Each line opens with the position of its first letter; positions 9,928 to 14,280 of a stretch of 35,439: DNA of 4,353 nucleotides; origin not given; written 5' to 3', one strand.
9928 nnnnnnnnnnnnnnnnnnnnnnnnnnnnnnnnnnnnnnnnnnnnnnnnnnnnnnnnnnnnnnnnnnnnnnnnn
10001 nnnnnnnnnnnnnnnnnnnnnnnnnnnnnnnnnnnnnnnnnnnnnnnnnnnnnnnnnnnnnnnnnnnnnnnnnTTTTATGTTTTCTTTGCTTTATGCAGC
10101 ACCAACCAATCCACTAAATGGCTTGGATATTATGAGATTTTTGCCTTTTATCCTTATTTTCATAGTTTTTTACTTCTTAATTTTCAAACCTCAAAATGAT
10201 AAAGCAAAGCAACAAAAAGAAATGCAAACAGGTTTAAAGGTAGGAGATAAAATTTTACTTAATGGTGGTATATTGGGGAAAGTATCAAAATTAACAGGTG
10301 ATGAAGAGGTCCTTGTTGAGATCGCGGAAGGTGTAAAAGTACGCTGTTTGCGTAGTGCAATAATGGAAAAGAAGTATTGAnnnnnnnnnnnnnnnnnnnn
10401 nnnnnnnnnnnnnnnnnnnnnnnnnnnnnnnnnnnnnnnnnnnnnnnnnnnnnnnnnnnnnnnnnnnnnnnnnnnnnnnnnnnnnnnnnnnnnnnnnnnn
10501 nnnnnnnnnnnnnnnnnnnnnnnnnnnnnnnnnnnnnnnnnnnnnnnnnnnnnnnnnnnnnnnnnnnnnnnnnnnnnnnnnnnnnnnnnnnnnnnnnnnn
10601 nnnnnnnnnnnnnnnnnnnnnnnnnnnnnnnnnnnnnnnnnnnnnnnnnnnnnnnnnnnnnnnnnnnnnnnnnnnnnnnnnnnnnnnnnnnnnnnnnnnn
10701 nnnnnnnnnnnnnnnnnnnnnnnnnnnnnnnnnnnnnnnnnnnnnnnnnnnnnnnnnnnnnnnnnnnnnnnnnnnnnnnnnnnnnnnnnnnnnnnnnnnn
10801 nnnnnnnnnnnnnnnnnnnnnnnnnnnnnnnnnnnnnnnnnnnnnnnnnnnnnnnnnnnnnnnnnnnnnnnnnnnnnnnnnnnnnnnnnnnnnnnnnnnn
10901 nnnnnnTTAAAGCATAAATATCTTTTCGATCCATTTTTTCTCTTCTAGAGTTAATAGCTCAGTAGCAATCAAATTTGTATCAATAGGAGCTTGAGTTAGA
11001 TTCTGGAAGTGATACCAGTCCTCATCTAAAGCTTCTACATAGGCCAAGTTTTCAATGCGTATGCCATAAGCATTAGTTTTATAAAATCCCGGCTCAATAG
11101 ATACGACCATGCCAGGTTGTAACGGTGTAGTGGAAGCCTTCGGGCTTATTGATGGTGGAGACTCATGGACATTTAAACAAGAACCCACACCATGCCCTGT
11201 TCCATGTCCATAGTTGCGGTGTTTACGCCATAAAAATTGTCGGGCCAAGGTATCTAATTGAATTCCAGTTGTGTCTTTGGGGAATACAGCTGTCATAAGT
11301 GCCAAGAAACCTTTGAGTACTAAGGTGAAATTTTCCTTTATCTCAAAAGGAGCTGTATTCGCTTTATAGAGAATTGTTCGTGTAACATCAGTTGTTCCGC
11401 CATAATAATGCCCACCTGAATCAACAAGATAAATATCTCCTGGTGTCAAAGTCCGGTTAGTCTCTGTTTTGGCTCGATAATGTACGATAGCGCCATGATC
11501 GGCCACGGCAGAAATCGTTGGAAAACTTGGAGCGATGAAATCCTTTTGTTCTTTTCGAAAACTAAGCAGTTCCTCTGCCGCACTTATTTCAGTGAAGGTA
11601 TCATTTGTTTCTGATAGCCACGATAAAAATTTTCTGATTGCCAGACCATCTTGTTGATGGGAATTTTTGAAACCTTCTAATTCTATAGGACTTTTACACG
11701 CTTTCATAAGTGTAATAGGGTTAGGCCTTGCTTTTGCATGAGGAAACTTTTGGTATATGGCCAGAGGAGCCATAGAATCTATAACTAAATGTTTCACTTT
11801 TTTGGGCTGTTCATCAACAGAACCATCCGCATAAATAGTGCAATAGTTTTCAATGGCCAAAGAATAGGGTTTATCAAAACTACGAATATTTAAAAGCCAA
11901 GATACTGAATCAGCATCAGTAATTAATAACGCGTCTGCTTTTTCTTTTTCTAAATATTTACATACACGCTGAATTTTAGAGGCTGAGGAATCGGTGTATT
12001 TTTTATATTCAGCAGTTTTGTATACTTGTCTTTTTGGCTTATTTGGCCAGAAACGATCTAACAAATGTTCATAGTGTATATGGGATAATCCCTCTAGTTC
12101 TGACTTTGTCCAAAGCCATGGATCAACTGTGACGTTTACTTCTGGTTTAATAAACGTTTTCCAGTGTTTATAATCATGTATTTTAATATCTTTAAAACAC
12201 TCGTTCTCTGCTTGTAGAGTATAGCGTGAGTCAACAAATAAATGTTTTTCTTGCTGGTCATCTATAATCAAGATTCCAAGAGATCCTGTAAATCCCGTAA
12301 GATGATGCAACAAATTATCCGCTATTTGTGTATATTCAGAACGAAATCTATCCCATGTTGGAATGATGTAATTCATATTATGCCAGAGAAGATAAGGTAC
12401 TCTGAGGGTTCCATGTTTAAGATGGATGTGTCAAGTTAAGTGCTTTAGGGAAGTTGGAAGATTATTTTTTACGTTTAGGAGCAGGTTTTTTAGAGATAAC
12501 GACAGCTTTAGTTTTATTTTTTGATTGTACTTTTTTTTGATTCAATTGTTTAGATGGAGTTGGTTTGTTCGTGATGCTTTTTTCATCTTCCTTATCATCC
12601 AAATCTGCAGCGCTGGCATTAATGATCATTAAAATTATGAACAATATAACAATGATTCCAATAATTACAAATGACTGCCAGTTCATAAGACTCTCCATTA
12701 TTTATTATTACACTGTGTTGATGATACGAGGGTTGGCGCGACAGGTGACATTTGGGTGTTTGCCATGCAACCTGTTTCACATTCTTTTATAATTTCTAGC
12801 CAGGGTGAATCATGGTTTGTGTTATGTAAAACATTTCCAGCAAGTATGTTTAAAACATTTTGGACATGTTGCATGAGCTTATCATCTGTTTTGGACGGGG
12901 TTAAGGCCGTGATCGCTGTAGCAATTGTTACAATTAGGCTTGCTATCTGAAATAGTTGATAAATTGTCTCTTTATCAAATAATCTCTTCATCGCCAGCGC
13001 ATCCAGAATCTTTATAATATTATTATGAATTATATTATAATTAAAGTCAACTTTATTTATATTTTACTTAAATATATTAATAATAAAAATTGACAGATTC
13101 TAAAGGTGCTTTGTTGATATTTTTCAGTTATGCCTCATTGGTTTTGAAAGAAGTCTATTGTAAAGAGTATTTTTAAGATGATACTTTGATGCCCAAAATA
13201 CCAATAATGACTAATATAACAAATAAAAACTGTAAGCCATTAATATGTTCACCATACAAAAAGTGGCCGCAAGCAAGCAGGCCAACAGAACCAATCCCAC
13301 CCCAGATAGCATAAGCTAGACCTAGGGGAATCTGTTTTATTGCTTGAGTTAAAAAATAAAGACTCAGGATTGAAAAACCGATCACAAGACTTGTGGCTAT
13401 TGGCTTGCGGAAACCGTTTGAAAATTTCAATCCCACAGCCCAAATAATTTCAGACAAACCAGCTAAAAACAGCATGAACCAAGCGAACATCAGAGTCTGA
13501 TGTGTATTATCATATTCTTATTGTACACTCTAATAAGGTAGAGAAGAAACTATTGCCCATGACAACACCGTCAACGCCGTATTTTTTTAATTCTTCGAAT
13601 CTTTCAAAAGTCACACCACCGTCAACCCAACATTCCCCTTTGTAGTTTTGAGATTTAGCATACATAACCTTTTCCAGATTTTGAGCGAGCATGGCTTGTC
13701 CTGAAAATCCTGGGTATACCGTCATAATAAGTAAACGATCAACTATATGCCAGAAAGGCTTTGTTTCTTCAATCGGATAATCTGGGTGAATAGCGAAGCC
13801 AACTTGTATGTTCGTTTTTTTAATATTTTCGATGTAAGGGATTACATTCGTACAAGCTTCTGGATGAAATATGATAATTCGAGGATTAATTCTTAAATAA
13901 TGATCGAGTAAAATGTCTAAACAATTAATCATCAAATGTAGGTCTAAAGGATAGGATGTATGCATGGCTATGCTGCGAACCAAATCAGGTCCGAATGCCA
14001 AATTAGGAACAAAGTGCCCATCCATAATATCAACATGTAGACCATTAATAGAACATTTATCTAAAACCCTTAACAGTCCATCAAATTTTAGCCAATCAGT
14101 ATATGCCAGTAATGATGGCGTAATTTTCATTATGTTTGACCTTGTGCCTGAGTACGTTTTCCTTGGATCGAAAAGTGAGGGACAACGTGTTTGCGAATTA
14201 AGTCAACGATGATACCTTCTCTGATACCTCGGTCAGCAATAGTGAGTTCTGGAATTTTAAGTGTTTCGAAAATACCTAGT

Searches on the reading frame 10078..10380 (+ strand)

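Call 46: search_protein_families(library=pfam, proteins=[window:10078-10380:+], max_evalue=0.001)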
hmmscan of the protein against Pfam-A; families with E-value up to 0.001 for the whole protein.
window:10078-10380:+ (100 aa): 1 family
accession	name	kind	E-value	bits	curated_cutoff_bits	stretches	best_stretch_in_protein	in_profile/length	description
PF02699.20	YajC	-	3.5e-27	94.5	28.2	1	20-96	2-77/78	Preprotein translocase subunit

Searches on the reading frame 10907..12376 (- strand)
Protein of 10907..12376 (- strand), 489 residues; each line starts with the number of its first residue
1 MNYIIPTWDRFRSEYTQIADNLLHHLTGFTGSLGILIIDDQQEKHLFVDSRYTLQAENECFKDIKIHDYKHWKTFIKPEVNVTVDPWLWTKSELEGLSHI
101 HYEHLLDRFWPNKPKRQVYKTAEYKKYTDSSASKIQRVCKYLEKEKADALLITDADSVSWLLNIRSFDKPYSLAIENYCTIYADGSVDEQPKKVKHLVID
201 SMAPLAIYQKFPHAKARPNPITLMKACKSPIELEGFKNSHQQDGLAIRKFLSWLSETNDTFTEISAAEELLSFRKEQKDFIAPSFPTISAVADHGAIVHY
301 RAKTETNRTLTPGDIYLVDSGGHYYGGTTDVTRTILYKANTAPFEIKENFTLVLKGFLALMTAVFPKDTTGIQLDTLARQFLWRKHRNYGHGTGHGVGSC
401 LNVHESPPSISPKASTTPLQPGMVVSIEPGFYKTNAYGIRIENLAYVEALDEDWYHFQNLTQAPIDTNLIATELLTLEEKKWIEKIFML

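Call 47: search_protein_families(library=pfam, proteins=[window:10907-12376:-], max_evalue=0.001)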
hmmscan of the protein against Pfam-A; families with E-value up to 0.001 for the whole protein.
window:10907-12376:- (489 aa): 4 families
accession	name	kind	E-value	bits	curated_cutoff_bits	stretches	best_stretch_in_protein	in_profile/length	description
PF00557.29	Peptidase_M24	-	1.2e-49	169.4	23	1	235-448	2-207/208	Metallopeptidase family M24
PF16189.11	Creatinase_N_2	-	1.5e-17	64.5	29.7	1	111-181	3-72/161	Creatinase/Prolidase N-terminal domain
PF01321.24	Creatinase_N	-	5.2e-10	40.4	22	1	24-79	26-84/128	Creatinase/Prolidase N-terminal domain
PF16188.10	Peptidase_M24_C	-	1.4e-08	35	28.9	1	454-484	2-32/63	C-terminal region of peptidase_M24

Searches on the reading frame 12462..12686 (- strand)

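Call 65: search_protein_families(library=pfam, proteins=[window:12462-12686:-], max_evalue=1)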
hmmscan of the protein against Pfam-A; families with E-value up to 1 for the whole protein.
window:12462-12686:- (74 aa): 11 families
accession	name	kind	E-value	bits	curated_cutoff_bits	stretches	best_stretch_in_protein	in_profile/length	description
PF16118.10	DUF4834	-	0.0045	18.3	27.8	1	6-70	6-77/99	Domain of unknown function (DUF4834)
PF06636.16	DUF1157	-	0.005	16.2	22.7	1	6-61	3-51/370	Protein of unknown function (DUF1157)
PF25667.1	ASFV_P17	-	0.0069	16.9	27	1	7-52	40-83/117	African swine fever virus minor capsid protein p17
PF03137.26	OATP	-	0.025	13.3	25.8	1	3-58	217-272/545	Organic Anion Transporter Polypeptide (OATP) family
PF09716.15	ETRAMP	-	0.029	14.8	29.1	1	12-65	6-57/81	Malarial early transcribed membrane protein (ETRAMP)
PF21529.2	GLV1-2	-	0.043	15.2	28.1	1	12-57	3-50/69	Gloven 1/2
PF24871.1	Piezo_TM1-24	-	0.046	12.6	28.8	1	2-67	284-350/682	Piezo TM1-24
PF23714.1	Rv3627c_N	-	0.11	12.9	27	1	5-45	10-48/58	Carboxypeptidase Rv3627c-like, N-terminal domain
PF16972.10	TipE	-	0.11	12.1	26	1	6-66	303-364/486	Na+ channel auxiliary subunit TipE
PF13967.11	RSN1_TM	-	0.14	12.2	27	1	8-53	89-128/156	Late exocytosis, associated with Golgi transport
PF06422.18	PDR_CDR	-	0.34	11.2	20.5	1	3-37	47-81/92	CDR ABC transporter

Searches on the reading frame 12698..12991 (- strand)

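Call 65: search_protein_families(library=pfam, proteins=[window:12698-12991:-], max_evalue=1)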
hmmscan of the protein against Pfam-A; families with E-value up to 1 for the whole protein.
window:12698-12991:- (97 aa): 1 family
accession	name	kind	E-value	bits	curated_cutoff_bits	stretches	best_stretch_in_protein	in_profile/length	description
PF24786.1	RXYLT1_N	-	0.074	13.7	25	1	32-97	48-106/140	RXYLT1 N-terminal domain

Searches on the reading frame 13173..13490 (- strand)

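Call 47: search_protein_families(library=pfam, proteins=[window:13173-13490:-], max_evalue=0.001)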
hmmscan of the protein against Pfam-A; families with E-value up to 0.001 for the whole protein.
window:13173-13490:- (105 aa): 1 family
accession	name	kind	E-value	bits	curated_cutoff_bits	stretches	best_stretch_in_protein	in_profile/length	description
PF00893.25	Multi_Drug_Res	-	5.4e-25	88.2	23.7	1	3-94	2-93/93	Small Multidrug Resistance protein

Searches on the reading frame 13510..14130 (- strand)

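Call 47: search_protein_families(library=pfam, proteins=[window:13510-14130:-], max_evalue=0.001)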
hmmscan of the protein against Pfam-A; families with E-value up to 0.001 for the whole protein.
window:13510-14130:- (206 aa): 1 family
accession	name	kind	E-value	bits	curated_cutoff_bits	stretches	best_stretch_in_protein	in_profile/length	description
PF00834.25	Ribul_P_3_epim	-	1.1e-47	162.4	21.1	1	2-196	1-198/198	Ribulose-phosphate 3 epimerase family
